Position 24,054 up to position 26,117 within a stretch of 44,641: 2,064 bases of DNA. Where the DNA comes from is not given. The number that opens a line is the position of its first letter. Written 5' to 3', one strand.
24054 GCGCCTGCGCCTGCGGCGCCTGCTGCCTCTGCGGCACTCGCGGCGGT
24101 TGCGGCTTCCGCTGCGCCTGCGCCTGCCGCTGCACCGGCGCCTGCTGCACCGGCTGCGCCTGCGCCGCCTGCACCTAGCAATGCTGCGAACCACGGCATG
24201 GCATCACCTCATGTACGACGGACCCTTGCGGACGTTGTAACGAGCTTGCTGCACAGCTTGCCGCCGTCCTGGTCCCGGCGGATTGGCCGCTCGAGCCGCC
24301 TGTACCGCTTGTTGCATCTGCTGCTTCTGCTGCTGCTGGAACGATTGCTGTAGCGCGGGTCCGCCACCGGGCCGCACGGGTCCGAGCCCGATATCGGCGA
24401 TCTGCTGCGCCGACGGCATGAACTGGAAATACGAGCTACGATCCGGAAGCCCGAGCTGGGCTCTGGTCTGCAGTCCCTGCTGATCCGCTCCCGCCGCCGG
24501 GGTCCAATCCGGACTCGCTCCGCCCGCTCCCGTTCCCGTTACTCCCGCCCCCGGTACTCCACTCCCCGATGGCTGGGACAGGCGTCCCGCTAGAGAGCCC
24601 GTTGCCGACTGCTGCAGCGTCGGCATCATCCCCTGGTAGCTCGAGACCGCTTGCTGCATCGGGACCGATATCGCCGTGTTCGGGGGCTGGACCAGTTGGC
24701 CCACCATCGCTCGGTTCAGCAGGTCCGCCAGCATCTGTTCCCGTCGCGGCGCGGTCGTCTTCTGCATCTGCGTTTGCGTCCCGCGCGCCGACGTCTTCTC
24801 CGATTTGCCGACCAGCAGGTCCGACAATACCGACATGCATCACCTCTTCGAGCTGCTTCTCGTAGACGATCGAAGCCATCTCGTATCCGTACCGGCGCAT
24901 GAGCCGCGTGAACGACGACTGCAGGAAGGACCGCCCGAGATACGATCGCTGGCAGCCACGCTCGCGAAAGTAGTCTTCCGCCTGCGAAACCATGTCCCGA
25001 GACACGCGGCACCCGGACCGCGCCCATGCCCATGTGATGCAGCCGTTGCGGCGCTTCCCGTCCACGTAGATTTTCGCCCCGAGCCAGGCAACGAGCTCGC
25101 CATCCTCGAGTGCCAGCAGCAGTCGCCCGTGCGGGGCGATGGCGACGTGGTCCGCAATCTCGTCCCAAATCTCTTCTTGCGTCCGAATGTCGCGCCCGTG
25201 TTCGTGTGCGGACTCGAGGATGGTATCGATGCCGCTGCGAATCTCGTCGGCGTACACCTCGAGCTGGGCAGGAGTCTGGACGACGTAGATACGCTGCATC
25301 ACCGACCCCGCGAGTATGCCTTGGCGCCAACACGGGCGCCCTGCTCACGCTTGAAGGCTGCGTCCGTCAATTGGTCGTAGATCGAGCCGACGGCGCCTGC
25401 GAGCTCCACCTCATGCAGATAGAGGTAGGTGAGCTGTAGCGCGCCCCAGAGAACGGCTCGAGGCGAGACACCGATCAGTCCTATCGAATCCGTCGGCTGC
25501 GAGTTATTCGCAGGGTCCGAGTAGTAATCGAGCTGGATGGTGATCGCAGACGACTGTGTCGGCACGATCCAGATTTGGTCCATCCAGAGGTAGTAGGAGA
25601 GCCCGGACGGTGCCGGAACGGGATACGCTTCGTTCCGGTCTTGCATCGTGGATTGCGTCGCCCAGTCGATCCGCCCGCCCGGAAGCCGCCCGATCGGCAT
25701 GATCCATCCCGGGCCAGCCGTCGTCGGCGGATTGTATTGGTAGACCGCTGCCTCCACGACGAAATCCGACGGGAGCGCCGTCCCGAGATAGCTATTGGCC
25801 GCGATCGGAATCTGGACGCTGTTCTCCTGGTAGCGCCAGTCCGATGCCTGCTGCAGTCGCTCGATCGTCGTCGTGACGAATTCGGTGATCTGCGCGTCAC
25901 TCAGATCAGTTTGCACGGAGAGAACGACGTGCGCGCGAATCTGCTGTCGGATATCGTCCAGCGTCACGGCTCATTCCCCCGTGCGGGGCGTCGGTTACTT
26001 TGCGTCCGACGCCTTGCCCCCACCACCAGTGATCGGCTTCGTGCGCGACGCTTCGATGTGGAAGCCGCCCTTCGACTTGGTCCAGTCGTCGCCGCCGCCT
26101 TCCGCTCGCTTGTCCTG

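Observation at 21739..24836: Four consecutive genes for G/Q/A/P-rich low-complexity proteins in the virion module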

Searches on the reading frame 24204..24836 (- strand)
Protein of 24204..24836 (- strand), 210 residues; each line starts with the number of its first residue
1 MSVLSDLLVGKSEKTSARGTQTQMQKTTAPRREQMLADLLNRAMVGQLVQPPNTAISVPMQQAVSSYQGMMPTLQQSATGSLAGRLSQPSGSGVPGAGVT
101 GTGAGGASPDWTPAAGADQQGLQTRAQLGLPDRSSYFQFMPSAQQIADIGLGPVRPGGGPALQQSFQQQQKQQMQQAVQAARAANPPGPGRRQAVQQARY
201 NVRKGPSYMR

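Call 4: search_protein_families(library=phrogs, proteins=[window:24204-24836:-], max_evalue=0.01)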
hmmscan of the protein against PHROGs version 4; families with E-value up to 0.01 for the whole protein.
window:24204-24836:- (210 aa): 0 families

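Call 8: search_protein_families(library=pfam, proteins=[window:24204-24836:-], max_evalue=0.1)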
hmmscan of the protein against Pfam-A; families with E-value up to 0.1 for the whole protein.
window:24204-24836:- (210 aa): 0 families

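Call 38: find_homologous_proteins(query=window:24207-24836:-, max_evalue=0.001)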
Query window:24207-24836:- (210 aa): 26 proteins with E <= 0.001 among 1304 candidates.
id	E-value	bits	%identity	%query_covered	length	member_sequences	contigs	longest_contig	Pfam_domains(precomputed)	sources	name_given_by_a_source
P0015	1.3e-106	373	93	98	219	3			-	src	-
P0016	5.9e-81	289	71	100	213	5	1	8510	-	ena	-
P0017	7.3e-77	276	69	100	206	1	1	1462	-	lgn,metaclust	metaclust:\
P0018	1.4e-76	275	68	100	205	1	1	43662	-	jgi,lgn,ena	-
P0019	2.7e-75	271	67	100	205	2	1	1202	-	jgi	-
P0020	4.3e-75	270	66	100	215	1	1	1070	-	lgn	-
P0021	2.7e-70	254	68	90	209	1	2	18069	-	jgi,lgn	-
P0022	4.7e-59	218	58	100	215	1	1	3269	-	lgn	-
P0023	2.9e-56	208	64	82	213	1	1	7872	-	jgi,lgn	jgi:hypothetical protein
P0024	5.0e-46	175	50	100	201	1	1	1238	-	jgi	jgi:hypothetical protein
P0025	7.1e-27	113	47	73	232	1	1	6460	-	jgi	jgi:hypothetical protein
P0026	4.3e-26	110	45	78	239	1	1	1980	-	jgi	jgi:hypothetical protein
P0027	1.4e-24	105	49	66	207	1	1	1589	-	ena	-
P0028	4.1e-24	104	51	66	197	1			-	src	-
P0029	2.2e-22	98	43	76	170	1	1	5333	-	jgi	jgi:hypothetical protein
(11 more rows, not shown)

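Call 51: predict_structure(alignment_id=A6)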
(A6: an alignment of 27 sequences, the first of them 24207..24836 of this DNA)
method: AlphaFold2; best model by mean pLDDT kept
length: 210 residues; sequences in the alignment: 27
mean_pLDDT: 54.9   pTM: 0.34
mean pLDDT of the five models: 54.9, 52.4, 51.7, 51.5, 47.6
residues with pLDDT >= 90: 0; 70-90: 37; 50-70: 82; < 50: 91
segments of 3 or more residues with pLDDT < 50: 1-4, 10-19, 21-26, 60-121, 207-210
pLDDT, mean of each block of 10 residues (from residue 1): 49 45 49 58 61 52 46 43 41 37 35 43 60 60 54 59 70 79 77 76 57
secondary structure, 60 per line:
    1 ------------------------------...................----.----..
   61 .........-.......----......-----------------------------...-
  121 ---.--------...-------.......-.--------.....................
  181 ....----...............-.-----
elements in order: H31-49 H59-69 H71-77 H82-87 H143-149 H160-184 H189-203

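Call 53: search_solved_structures(query=A6, max_evalue=1)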
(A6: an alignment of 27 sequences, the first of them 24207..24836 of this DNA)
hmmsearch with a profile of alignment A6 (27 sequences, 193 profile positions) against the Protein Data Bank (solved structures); distinct sequences matched with E-value up to 1: 0.

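Call 55: search_dna_similar(query=window:24207-24836:-, collection=phages, mode=protein, max_evalue=1, max_rows=20)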
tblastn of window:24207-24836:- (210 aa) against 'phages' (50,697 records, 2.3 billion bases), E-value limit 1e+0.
No match.

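Call 57: find_related_loci(query=A6, collection=genome_contigs, flank=8000)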
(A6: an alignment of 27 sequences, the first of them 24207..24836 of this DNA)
Query A6 (210 aa) in genome_contigs; peptide patterns used: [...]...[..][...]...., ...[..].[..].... (x = any residue, [..] = any of these).
47 stretches matched a pattern, but none encodes a relative of the query by tblastn (E <= 1e-3).

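Call 58: find_related_loci(query=A6, collection=viral_contigs, flank=9000)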
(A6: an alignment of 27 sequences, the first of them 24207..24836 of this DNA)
Query A6 (210 aa) in viral_contigs; peptide patterns used: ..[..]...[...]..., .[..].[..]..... (x = any residue, [..] = any of these).
27 stretches matched a pattern; 12 encode a relative of the query (tblastn E <= 1e-3); 11 distinct loci.
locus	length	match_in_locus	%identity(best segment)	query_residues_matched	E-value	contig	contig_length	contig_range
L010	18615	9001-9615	68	1-209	2e-78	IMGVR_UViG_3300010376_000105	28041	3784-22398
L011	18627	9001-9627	68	1-209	5e-78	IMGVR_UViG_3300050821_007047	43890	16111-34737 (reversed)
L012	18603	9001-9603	48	1-209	2e-51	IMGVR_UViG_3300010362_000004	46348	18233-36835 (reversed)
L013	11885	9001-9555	68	1-189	1e-70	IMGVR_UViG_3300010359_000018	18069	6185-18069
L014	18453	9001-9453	46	18-155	8e-29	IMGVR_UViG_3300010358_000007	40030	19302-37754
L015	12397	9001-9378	50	27-155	9e-29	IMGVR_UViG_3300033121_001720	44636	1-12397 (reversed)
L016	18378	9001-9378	48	27-155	1e-26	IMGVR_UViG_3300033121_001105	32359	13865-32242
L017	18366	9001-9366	47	29-155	1e-24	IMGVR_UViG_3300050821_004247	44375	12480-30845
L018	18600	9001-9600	35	18-208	6e-21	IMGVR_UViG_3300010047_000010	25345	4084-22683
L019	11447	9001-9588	38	18-208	2e-28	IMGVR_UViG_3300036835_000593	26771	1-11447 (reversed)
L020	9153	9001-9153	45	18-64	2e-7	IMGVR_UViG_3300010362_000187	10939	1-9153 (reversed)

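Call 64: search_protein_families(library=pfam, proteins=[L017:12174-13478:+, L017:13482-17609:+, L017:9528-10262:+], max_evalue=0.1)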
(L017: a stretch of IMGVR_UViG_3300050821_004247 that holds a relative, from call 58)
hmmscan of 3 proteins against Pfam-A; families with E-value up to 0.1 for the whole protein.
L017:12174-13478:+ (435 aa): 0 families

L017:13482-17609:+ (1376 aa): 0 families

L017:9528-10262:+ (245 aa): 0 families

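Call 84: search_protein_representatives(alignment_id=A6)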
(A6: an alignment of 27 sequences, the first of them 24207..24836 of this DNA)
Query: 27 sequences, 193 profile positions. Proteins with E-value up to 0.001 (for the whole library): 55; up to 1e-10: 42; up to 1e-30: 25. The best 55 are listed.
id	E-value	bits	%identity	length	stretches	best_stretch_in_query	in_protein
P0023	1.8e-67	243.1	-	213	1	1-192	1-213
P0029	2.4e-54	200.2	-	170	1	1-171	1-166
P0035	5.0e-50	186.2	-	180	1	1-168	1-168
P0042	1.0e-47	178.7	-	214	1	14-187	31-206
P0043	1.4e-47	178.2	-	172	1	1-164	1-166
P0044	2.4e-47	177.5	-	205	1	1-189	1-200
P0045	3.4e-47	176.9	-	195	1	1-184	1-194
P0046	8.9e-45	169.0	-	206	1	29-175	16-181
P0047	7.2e-44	166.1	-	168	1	14-181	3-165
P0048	9.5e-44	165.7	-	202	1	4-190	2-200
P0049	2.3e-43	164.4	-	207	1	14-187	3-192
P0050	5.5e-43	163.2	-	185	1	15-189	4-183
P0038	1.1e-42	162.2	-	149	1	15-170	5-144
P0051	1.9e-42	161.5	-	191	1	1-190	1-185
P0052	2.0e-42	161.4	-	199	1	13-182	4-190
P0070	7.6e-19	84.4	-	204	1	16-184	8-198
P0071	1.2e-17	80.5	-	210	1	19-185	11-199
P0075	2.8e-14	69.5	-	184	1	32-182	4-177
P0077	1.5e-12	63.9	-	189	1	4-181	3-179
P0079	4.2e-10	55.9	-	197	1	24-185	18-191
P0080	2.2e-09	53.6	-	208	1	22-175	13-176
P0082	4.3e-09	52.6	-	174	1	7-182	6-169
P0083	1.1e-08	51.3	-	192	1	9-184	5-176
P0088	1.3e-04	38.0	-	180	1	19-118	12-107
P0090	4.4e-04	36.3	-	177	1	11-186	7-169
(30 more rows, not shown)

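Call 85: search_protein_families(library=phrogs, proteins=[P0070, P0071, P0075, P0077, P0079, P0080, P0082, P0083, P0088, P0090], max_evalue=0.01)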
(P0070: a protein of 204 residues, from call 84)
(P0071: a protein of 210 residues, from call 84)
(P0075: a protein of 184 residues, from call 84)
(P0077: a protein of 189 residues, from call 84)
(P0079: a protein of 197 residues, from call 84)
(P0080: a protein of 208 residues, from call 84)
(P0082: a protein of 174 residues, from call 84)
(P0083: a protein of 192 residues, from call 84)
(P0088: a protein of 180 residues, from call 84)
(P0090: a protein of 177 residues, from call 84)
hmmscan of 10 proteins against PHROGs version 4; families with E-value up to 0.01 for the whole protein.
P0070 (204 aa): 0 families

P0071 (210 aa): 0 families

P0075 (184 aa): 0 families

P0077 (189 aa): 0 families

P0079 (197 aa): 0 families

P0080 (208 aa): 0 families

P0082 (174 aa): 0 families

P0083 (192 aa): 0 families

P0088 (180 aa): 0 families

P0090 (177 aa): 0 families

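Call 96: search_protein_families(library=phrogs, proteins=[L017:12174-13478:+], max_evalue=0.001)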
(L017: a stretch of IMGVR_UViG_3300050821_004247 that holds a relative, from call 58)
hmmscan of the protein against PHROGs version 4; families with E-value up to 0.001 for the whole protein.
L017:12174-13478:+ (435 aa): 0 families

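Call 98: search_protein_families(library=pfam, proteins=[L014:8511-8985:+, L017:8460-8940:+], max_evalue=0.1)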
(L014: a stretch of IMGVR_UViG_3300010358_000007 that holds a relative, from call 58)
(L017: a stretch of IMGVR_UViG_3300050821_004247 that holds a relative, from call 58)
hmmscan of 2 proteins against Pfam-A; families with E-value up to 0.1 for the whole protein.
L014:8511-8985:+ (158 aa): 2 families
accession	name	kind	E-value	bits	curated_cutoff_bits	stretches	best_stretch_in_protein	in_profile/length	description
PF00583.31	Acetyltransf_1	-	0.01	16.5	20.7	1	28-121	9-102/116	Acetyltransferase (GNAT) family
PF17853.6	GGDEF_2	-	0.082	13.6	24.5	0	68-123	12-61/116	GGDEF-like domain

L017:8460-8940:+ (160 aa): 0 families

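Call 101: search_protein_families(library=phrogs, proteins=[L014:11239-12300:+, L016:10335-11462:+, L017:11088-12167:+, L018:11122-12108:+, L015:10308-11234:+], max_evalue=1)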
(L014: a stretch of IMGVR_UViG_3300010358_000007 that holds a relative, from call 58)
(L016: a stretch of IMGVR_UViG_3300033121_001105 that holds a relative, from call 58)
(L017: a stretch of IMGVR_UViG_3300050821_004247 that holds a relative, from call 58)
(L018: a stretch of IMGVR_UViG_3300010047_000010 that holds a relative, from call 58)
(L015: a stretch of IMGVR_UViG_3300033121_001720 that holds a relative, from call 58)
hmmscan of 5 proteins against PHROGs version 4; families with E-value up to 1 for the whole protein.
L014:11239-12300:+ (354 aa): 0 families

L016:10335-11462:+ (376 aa): 0 families

L017:11088-12167:+ (360 aa): 1 family
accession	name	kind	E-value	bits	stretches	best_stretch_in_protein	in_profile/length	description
phrog_7638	-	unknown function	0.24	12.2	1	222-327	20-124/285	-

L018:11122-12108:+ (329 aa): 0 families

L015:10308-11234:+ (309 aa): 1 family
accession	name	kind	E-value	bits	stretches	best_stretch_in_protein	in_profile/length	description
phrog_4287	-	DNA, RNA and nucleotide metabolism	0.0019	18.5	1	174-276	131-222/392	DNA ejection protein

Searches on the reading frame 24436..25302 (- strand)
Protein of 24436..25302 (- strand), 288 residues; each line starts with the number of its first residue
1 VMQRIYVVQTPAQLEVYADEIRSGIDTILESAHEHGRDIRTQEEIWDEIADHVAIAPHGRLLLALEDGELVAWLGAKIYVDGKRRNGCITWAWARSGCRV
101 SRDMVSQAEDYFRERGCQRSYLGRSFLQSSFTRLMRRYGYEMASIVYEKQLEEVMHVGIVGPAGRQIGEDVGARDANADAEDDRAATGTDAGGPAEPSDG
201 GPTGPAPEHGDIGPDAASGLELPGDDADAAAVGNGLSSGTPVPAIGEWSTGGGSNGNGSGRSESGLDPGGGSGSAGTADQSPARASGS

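Call 4: search_protein_families(library=phrogs, proteins=[window:24436-25302:-], max_evalue=0.01)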
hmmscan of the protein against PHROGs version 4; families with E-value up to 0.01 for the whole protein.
window:24436-25302:- (288 aa): 1 family
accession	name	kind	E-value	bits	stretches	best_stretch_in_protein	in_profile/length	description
phrog_1249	-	other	8e-05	23.4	1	47-151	47-157/180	acetyltransferase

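Call 8: search_protein_families(library=pfam, proteins=[window:24436-25302:-], max_evalue=0.1)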
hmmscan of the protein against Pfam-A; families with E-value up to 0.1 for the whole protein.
window:24436-25302:- (288 aa): 2 families
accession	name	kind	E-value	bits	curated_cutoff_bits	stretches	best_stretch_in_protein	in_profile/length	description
PF00583.31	Acetyltransf_1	-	3.2e-05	24.6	20.7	1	39-122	15-98/116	Acetyltransferase (GNAT) family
PF02237.23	BPL_C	-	0.068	13.5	21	0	53-79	20-46/48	Biotin protein ligase C terminal domain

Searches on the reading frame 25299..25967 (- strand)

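Call 4: search_protein_families(library=phrogs, proteins=[window:25299-25967:-], max_evalue=0.01)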
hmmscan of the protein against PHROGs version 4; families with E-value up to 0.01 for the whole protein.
window:25299-25967:- (222 aa): 1 family
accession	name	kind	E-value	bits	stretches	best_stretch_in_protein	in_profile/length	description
phrog_2941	-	head and packaging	6e-09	36.9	1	17-213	17-196/208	virion structural protein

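Call 8: search_protein_families(library=pfam, proteins=[window:25299-25967:-], max_evalue=0.1)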
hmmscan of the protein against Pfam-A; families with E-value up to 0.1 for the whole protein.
window:25299-25967:- (222 aa): 0 families
